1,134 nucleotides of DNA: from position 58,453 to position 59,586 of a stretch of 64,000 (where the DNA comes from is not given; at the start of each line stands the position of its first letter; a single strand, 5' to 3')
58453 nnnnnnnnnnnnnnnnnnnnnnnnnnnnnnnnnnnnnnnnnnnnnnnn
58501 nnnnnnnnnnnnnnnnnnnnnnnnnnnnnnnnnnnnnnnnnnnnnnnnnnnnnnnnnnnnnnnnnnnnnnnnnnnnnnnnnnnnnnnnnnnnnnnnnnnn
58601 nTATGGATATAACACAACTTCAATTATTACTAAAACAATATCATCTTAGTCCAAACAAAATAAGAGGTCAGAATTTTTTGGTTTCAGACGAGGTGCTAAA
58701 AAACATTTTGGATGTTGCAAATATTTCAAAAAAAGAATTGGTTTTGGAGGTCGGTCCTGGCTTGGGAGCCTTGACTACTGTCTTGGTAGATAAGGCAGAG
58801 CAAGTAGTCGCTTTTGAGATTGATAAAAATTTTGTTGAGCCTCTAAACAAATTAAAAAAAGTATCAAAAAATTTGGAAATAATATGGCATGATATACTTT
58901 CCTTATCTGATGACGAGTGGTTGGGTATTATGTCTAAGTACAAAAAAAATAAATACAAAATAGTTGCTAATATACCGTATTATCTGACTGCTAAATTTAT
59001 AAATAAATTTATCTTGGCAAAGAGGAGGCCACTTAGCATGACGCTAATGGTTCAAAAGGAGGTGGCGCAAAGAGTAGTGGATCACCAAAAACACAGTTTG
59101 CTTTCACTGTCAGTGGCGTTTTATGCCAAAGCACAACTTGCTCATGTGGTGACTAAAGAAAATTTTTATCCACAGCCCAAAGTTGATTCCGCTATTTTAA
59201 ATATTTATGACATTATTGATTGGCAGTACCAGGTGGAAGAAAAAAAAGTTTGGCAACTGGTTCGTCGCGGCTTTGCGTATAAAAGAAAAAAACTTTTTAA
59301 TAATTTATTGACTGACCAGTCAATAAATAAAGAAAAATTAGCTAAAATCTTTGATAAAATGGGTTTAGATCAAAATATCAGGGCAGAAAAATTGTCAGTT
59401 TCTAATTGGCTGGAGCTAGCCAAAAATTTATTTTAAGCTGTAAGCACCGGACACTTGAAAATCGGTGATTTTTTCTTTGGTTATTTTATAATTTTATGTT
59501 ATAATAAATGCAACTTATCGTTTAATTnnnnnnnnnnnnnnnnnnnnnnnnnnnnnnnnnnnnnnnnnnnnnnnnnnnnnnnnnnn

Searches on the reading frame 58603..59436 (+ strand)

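Call 19: search_protein_families(library=pfam, proteins=[window:58603-59436:+], max_evalue=0.001)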
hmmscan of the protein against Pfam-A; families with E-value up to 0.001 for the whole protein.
window:58603-59436:+ (277 aa): 1 family
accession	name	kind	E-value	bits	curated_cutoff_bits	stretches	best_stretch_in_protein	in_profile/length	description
PF00398.26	RrnaAD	-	2.7e-51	174.6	24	1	18-274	5-259/263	Ribosomal RNA adenine dimethylase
